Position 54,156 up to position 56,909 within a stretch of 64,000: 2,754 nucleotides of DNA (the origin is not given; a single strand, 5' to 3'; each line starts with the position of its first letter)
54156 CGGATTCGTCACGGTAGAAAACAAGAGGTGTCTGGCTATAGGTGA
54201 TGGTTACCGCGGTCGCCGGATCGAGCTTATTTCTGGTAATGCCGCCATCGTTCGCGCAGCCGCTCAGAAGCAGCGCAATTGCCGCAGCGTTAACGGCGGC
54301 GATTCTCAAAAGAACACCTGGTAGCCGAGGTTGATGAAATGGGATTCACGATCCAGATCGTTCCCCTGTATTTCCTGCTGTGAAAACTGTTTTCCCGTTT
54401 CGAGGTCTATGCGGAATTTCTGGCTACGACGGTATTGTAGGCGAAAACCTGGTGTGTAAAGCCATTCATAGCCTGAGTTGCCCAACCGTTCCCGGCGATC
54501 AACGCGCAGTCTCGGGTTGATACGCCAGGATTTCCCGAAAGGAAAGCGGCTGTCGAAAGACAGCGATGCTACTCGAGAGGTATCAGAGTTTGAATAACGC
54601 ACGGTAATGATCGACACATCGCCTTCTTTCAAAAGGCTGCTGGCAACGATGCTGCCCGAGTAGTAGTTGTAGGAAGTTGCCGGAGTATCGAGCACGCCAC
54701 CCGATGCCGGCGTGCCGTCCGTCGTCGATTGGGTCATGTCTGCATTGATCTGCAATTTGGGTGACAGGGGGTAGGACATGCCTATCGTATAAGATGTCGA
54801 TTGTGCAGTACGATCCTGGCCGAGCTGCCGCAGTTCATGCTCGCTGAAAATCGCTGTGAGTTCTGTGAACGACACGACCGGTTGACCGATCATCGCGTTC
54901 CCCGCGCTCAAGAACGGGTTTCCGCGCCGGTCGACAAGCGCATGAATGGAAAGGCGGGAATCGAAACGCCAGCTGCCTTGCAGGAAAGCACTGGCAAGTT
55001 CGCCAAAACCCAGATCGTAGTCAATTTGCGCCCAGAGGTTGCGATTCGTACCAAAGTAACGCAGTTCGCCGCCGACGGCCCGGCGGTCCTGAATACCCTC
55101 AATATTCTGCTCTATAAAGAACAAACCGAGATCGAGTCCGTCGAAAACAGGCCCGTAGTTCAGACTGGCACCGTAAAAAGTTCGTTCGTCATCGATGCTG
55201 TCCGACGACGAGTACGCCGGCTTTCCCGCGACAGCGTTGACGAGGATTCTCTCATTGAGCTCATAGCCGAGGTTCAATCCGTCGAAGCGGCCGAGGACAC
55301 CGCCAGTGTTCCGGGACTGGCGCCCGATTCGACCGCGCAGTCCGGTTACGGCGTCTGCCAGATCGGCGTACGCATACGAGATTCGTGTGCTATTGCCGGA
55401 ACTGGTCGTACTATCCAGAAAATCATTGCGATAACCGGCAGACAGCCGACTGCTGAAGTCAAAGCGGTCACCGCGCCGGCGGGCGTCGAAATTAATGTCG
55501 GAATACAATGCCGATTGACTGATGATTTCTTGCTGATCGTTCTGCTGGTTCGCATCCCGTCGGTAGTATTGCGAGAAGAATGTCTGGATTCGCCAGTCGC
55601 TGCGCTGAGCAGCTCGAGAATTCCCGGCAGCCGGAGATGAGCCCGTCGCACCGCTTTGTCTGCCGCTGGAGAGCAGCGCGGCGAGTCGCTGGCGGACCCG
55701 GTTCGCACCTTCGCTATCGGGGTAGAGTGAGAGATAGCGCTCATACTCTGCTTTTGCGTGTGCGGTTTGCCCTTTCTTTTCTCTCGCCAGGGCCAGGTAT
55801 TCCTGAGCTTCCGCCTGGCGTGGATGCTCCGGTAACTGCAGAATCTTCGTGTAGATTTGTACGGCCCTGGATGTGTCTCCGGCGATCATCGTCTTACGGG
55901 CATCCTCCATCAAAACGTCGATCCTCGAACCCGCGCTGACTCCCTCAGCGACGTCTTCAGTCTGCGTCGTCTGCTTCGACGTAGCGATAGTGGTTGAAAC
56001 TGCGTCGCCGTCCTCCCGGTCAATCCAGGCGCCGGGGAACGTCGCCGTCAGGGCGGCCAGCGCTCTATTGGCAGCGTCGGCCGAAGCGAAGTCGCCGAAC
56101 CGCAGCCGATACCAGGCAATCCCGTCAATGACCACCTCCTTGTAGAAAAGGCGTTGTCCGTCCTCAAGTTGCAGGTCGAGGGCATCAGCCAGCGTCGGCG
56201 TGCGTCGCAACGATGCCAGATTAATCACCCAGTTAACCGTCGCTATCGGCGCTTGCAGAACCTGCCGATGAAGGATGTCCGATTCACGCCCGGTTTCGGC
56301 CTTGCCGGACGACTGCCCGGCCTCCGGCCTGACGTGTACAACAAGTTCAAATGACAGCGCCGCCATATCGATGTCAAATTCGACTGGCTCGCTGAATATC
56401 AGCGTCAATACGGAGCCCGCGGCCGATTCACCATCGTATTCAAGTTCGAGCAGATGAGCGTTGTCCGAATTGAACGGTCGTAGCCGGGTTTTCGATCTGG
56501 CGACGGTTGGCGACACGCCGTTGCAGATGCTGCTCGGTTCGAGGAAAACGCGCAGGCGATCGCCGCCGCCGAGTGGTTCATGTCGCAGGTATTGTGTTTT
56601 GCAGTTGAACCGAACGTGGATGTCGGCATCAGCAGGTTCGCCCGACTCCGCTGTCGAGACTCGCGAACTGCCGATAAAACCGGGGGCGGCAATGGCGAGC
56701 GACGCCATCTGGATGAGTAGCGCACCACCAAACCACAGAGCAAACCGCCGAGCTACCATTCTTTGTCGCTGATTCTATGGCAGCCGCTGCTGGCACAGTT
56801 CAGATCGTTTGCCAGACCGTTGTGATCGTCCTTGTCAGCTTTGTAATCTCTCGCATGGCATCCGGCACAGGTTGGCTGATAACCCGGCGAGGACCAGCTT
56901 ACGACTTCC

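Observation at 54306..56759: Unusual outer-membrane component: SPOR-like peptidoglycan-binding domain + TPR + large beta-barrel in one polypeptide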

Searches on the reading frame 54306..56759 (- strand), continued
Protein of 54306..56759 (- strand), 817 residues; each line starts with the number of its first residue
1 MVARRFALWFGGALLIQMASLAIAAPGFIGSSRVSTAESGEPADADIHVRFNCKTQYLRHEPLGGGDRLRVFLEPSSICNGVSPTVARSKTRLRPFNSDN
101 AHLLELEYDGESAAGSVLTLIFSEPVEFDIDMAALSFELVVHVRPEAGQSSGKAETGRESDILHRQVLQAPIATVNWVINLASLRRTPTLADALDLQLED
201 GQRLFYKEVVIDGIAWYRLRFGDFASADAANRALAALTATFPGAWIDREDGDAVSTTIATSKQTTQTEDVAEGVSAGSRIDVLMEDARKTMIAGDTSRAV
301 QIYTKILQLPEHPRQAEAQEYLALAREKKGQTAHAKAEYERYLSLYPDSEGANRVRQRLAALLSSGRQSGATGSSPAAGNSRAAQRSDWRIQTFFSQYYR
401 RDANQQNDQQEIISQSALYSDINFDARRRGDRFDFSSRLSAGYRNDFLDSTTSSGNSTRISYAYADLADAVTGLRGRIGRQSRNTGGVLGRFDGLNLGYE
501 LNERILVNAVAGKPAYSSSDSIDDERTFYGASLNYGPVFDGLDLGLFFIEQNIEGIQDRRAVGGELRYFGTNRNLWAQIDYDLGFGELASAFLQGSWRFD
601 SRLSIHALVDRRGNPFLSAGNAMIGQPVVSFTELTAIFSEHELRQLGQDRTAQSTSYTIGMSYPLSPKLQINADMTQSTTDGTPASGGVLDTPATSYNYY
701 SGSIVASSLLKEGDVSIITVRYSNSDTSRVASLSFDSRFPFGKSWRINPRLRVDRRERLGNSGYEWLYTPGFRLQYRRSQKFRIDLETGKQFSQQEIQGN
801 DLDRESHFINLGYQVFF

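Call 68: list_cluster_members(proteins=[P0154, P0170, P0175, P0176, P0198, P0200, P0209, P0222, P0229, P0237])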
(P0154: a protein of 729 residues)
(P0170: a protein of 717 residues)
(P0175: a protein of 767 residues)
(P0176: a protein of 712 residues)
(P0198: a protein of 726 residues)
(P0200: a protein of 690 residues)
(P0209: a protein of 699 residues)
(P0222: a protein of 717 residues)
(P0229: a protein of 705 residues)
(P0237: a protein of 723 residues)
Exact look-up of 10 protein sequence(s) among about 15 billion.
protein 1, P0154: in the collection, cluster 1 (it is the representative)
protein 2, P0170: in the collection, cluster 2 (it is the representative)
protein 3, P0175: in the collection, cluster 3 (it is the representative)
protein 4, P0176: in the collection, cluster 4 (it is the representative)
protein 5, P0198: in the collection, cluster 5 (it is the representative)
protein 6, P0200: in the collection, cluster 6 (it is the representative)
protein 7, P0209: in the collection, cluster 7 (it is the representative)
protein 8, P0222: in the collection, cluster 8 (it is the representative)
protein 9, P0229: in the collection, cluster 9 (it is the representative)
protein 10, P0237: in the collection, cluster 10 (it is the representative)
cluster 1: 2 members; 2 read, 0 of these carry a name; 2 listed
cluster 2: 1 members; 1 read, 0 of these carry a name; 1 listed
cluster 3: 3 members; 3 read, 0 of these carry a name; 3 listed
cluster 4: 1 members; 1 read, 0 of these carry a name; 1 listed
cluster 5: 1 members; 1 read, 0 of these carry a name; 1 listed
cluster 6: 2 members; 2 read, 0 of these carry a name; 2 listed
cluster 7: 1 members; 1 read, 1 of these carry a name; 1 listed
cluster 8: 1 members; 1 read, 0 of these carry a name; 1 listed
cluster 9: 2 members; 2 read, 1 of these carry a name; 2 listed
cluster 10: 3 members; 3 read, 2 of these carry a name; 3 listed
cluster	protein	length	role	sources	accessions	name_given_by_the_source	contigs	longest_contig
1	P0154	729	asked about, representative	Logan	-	-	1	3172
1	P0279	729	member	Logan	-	-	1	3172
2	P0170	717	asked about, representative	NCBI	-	-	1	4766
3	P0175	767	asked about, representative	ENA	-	-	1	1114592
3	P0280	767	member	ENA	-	-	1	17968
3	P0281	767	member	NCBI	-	-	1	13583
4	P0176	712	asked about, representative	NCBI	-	-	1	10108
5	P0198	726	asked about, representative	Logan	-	-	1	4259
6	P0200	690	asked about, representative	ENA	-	-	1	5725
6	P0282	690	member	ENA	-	-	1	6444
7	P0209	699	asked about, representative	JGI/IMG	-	tetratricopeptide (TPR) repeat protein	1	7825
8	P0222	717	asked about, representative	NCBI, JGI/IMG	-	-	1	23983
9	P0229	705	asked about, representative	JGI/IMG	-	tetratricopeptide (TPR) repeat protein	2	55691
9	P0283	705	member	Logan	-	-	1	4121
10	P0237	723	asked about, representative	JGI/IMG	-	tetratricopeptide (TPR) repeat protein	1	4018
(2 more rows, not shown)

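Call 72: find_homologous_proteins(query=L080:5233-7428:+, max_evalue=1e-10)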
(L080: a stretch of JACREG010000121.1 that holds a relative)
Query L080:5233-7428:+ (731 aa): 1182 proteins with E <= 1e-10 among 8000 candidates; the best 120 are listed.
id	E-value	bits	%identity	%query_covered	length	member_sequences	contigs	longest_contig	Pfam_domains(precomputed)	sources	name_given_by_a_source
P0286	0.0e+0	1660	100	100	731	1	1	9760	-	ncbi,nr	ncbi:MAG: hypothetical protein HY941_08735 [Gammaproteobacteria bacterium]|nr:hypothetical protein [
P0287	0.0e+0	1356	82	99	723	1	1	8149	-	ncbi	ncbi:MAG TPA: hypothetical protein VIR60_02745, partial [Gammaproteobacteria bacterium]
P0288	0.0e+0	1356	83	98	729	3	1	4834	-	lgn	-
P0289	0.0e+0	1306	81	96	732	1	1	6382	-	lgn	-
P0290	0.0e+0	1281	77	100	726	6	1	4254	-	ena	-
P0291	0.0e+0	1268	77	99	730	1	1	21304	-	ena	-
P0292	0.0e+0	1151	72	78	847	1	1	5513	-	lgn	-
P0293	0.0e+0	1138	73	80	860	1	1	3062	PF05036.19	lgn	-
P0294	0.0e+0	1119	72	77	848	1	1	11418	-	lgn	-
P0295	0.0e+0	1118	71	78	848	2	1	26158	-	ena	-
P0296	0.0e+0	1117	71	79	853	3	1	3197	-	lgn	-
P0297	0.0e+0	1104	70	78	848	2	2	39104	-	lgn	-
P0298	0.0e+0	1089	72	75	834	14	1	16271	PF05036.19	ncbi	-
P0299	0.0e+0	1072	64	99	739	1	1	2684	-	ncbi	-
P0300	0.0e+0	1069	71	77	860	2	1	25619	-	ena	-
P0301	0.0e+0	1068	69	79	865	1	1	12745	PF13432.13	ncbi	-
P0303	8.6e-223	760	58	77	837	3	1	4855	PF05036.19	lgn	-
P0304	7.9e-221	753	54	80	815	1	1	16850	PF05036.19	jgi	-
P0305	2.5e-218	745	57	78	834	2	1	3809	PF05036.19,PF13432.13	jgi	-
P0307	4.8e-213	727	57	78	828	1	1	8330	PF05036.19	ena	-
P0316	2.6e-208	712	56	77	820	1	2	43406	PF05036.19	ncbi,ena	-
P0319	9.2e-208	710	54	80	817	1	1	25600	PF05036.19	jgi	jgi:tetratricopeptide (TPR) repeat protein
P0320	1.7e-207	709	54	81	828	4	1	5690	-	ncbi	-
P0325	2.1e-205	702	56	76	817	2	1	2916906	PF05036.19,PF13525.13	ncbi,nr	ncbi:SPOR domain-containing protein [Thiogranum longum]|nr:outer membrane protein assembly factor Ba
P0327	2.7e-205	702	54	76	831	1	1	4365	PF05036.19,PF13428.13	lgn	-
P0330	9.1e-205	700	55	76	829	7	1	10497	PF05036.19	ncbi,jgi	-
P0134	1.7e-203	696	55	76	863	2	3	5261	PF05036.19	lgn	-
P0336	1.7e-202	692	53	80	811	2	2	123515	PF05036.19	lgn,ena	-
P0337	1.1e-201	690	52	81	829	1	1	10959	PF05036.19,PF13432.13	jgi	jgi:tetratricopeptide (TPR) repeat protein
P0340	5.3e-201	688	55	77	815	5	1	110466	-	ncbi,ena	-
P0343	5.9e-200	684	52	77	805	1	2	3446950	PF05036.19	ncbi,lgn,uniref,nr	ncbi:hypothetical protein BOW53_08280 [Solemya pervernicosa gill symbiont]|uniref:SPOR domain-contai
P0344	2.1e-199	682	53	80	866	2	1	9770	PF05036.19,PF13432.13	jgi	jgi:tetratricopeptide (TPR) repeat protein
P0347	1.7e-198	679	53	79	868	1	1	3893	PF05036.19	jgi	-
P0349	2.1e-197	676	54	76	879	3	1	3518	PF05036.19,PF13371.13,PF07719.24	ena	-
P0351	6.3e-197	674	52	79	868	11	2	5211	PF05036.19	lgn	-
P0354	9.7e-197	673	52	79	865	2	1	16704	PF13432.13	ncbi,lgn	-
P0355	1.7e-196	673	52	76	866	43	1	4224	PF05036.19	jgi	jgi:tetratricopeptide (TPR) repeat protein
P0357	1.5e-195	670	50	80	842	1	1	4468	PF05036.19,PF13176.13,PF13432.13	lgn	-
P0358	2.8e-195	669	51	80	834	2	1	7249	PF05036.19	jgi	-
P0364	7.4e-193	661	51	83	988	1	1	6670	PF05036.19,PF06347.20,PF08239.18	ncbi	-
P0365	1.0e-192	660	50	82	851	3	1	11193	PF05036.19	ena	-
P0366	3.0e-192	659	54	76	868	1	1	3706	PF05036.19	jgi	-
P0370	7.3e-191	654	51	76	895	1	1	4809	PF05036.19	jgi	jgi:hypothetical protein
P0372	8.7e-191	654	52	79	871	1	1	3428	PF05036.19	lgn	-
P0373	4.7e-190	651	54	80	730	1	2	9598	PF05036.19,PF13525.13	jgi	-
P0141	3.7e-189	648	55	79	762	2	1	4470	PF05036.19,PF13432.13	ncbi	-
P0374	5.6e-189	648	52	75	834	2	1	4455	PF05036.19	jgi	-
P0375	1.2e-188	647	45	95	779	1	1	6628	PF13432.13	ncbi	-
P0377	3.4e-188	645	49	78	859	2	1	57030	PF05036.19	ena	-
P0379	6.3e-187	641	44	97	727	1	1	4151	PF13525.13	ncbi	-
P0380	3.3e-186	639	49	80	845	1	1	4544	PF05036.19,PF13432.13,PF13428.13,PF13174.13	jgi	jgi:tetratricopeptide (TPR) repeat protein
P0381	3.4e-186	639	49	81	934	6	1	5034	PF05036.19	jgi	jgi:hypothetical protein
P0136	5.7e-186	638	49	81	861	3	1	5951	PF05036.19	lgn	-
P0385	1.2e-185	637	50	76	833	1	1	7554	PF05036.19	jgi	jgi:hypothetical protein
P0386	2.4e-185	636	53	79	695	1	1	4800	PF05036.19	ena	-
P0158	6.2e-184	631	46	84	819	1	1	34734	PF05036.19,PF13432.13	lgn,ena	-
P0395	8.0e-184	631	48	80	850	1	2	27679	PF05036.19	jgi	jgi:hypothetical protein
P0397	2.1e-183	629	50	81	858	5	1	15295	PF05036.19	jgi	-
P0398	3.4e-183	629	50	78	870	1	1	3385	PF05036.19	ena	-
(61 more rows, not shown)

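Call 76: search_dna_similar(query=window:54306-56759:-, collection=plasmids, mode=protein, max_evalue=0.00001, max_rows=20)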
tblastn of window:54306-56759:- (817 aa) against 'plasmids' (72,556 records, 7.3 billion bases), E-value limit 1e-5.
No match.

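Call 78: search_solved_structures(query=A2, max_evalue=10)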
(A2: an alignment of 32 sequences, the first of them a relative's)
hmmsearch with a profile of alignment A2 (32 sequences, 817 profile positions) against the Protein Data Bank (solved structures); distinct sequences matched with E-value up to 10: 21.
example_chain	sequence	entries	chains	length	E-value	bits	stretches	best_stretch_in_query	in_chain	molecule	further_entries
2lfv_A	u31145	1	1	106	6e-05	24.8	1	156-227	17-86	Protein damX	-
6g5s_A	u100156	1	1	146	6.8e-05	24.6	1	311-367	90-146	Cell division coordinator CpoB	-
5efr_A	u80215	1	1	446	0.00026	22.7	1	285-351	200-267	BamA-BamD fusion Protein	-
9llv_A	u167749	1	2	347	0.02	16.4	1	255-314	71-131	Small glutamine-rich tetratricopeptide repeat-containing protein 2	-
9mm5_A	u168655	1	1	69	0.028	15.9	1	294-332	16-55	De novo designed minibinder - dC2_049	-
3sz7_A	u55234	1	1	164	0.032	15.7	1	284-316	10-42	Hsc70 cochaperone (SGT)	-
3qky_A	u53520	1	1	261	0.04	15.4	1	286-351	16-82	Outer membrane assembly lipoprotein YfiO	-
2e2e_A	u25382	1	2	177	0.058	14.9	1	254-316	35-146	Formate-dependent nitrite reductase complex nrfG subunit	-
9gzg_A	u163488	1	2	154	0.096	14.2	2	298-355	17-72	Engineered CTPR protein with glutamic acids for conductivity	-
2xev_A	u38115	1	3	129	0.19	13.1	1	290-357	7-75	YBGF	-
8ump_A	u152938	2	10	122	0.27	12.7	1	275-334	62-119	T33-ml35-redesigned-TPR-domain-fold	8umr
5lyp_A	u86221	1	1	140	0.3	12.5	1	278-314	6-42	Small glutamine-rich tetratricopeptide repeat-containing protein 2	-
7qdr_B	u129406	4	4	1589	0.33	12.4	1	275-346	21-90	Tetratricopeptide repeat protein 37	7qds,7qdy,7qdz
9g8o_B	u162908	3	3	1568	0.39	12.2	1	279-346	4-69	Superkiller complex protein 3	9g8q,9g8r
2y4t_A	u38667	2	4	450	0.48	11.8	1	263-314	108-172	DNAJ HOMOLOG SUBFAMILY C MEMBER 3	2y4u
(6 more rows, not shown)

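Call 87: find_encoding_contigs(protein=P0325, flank=8000, max_places=1)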
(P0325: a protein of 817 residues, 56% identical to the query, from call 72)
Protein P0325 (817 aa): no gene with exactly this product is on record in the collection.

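Call 88: find_encoding_contigs(protein=P0343, flank=8000, max_places=1)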
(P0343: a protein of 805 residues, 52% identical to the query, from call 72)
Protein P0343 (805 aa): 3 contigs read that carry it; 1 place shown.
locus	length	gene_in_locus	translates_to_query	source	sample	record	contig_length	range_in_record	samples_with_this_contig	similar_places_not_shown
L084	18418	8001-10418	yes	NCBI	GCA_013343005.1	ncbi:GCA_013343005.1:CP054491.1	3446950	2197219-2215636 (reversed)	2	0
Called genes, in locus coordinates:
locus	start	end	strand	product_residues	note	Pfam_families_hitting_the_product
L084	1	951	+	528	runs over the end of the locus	PF02085:Cytochrom_CIII (faint), PF14537:Cytochrom_c3_2 (faint), PF22113:Mtrc-MtrF_II-IV_dom (faint), PF14522:Cytochrome_C7 (weak)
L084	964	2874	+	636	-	-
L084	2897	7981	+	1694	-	-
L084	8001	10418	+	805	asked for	PF05036:SPOR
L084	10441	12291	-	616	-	PF08447:PAS_3 (weak), PF00989:PAS, PF08448:PAS_4, PF13188:PAS_8 (weak), PF13426:PAS_9, PF00512:HisKA, PF02518:HATPase_c, PF00072:Response_reg, +1 more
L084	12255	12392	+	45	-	-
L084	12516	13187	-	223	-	PF13185:GAF_2, PF01590:GAF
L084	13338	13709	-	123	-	PF00072:Response_reg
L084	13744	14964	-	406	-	PF00015:MCPsignal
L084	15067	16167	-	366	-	PF00072:Response_reg, PF01339:CheB_methylest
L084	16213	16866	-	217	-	PF03975:CheD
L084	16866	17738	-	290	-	PF03705:CheR_N, PF01739:CheR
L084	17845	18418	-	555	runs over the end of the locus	PF02203:TarH, PF12729:4HB_MCP_1, PF00672:HAMP, PF00015:MCPsignal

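Call 90: list_cluster_members(proteins=[P0299, P0375, P0379, P0298, P0301, P0316, P0320, P0340, P0354, P0364])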
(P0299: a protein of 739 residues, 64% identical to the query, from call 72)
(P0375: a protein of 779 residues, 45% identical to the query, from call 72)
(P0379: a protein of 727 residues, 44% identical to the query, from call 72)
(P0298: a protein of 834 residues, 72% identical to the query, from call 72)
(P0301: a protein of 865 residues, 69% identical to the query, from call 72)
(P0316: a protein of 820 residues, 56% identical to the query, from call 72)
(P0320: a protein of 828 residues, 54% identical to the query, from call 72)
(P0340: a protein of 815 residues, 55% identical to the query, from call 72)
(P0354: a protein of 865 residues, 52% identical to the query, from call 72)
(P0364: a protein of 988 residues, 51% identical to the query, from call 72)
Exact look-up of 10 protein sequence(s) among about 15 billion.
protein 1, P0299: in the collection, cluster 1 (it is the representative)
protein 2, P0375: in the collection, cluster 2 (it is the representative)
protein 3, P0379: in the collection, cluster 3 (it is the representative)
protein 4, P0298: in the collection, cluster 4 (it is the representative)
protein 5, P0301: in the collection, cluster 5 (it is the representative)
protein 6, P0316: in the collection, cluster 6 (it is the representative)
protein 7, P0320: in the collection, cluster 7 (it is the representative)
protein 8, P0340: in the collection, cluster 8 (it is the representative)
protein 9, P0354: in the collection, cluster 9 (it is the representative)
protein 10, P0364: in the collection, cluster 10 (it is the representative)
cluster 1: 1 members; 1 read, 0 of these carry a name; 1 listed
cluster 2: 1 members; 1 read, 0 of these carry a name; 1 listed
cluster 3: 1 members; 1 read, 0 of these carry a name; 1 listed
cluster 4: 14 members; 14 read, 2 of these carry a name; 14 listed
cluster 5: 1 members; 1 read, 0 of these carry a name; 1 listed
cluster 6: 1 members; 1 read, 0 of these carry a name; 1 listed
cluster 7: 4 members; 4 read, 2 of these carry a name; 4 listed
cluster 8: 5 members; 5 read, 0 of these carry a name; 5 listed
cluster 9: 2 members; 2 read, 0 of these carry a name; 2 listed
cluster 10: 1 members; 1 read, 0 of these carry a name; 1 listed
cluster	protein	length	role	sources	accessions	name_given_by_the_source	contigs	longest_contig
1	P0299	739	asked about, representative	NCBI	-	-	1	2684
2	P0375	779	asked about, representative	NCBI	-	-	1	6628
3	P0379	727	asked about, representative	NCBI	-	-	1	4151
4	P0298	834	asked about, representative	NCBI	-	-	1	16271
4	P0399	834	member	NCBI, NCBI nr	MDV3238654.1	MAG: SPOR domain-containing protein [Gammaproteobacteria bacterium] | SPOR domain-containing protein [Gammaproteobacteria bacterium]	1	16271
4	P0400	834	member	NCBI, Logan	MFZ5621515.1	MAG: SPOR domain-containing protein [Pseudomonadota bacterium]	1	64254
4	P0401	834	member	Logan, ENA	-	-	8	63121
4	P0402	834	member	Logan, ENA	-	-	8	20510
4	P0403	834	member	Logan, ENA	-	-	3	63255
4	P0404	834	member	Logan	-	-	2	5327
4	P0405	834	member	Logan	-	-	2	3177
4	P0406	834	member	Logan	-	-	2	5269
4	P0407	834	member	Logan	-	-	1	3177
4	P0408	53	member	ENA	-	-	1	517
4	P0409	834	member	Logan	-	-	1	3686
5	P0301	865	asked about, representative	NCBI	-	-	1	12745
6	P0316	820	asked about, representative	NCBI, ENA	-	-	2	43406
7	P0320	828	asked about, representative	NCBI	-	-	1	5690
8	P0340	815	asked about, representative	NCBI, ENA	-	-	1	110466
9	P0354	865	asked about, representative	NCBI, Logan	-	-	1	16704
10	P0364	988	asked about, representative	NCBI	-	-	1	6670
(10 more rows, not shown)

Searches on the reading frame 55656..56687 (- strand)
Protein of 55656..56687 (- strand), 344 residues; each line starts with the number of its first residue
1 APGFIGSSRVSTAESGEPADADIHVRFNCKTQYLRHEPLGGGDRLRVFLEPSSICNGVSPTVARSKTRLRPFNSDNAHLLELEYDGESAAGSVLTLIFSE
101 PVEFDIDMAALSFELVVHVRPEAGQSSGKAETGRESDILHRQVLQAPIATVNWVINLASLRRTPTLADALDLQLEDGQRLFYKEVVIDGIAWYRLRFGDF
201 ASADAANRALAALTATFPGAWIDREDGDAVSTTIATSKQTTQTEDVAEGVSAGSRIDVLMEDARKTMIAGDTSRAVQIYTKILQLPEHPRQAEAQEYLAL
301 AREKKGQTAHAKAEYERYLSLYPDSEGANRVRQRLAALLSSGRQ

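Call 63: predict_structure(protein=window:55656-56687:-)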
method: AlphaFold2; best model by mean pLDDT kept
length: 344 residues; sequences in the alignment: 1
mean_pLDDT: 48.2   pTM: 0.32
mean pLDDT of the five models: 48.2, 46.4, 44.5, 42.1, 41.3
residues with pLDDT >= 90: 44; 70-90: 40; 50-70: 26; < 50: 234
segments of 3 or more residues with pLDDT < 50: 1-195, 218-253
pLDDT, mean of each block of 10 residues (from residue 1): 25 29 33 24 28 24 30 35 34 31 30 38 30 31 34 30 35 47 37 49 59 51 42 33 26 62 82 89 79 92 91 95 91 91 56
secondary structure, 60 per line:
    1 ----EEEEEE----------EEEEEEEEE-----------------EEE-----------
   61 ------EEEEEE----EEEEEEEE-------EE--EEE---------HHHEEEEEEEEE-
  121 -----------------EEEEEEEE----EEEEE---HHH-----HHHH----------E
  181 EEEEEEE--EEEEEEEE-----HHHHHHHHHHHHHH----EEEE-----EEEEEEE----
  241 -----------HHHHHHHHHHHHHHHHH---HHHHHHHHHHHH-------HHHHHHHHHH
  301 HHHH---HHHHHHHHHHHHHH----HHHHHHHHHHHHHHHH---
elements in order: E5-10 E21-29 E47-49 E67-72 E77-84 E96-98 E111-119 E138-145 E150-154 H166-169 E180-187 E190-197 H203-216 E221-224 E230-236 H252-268 H272-283 H291-304 H308-321 H326-341
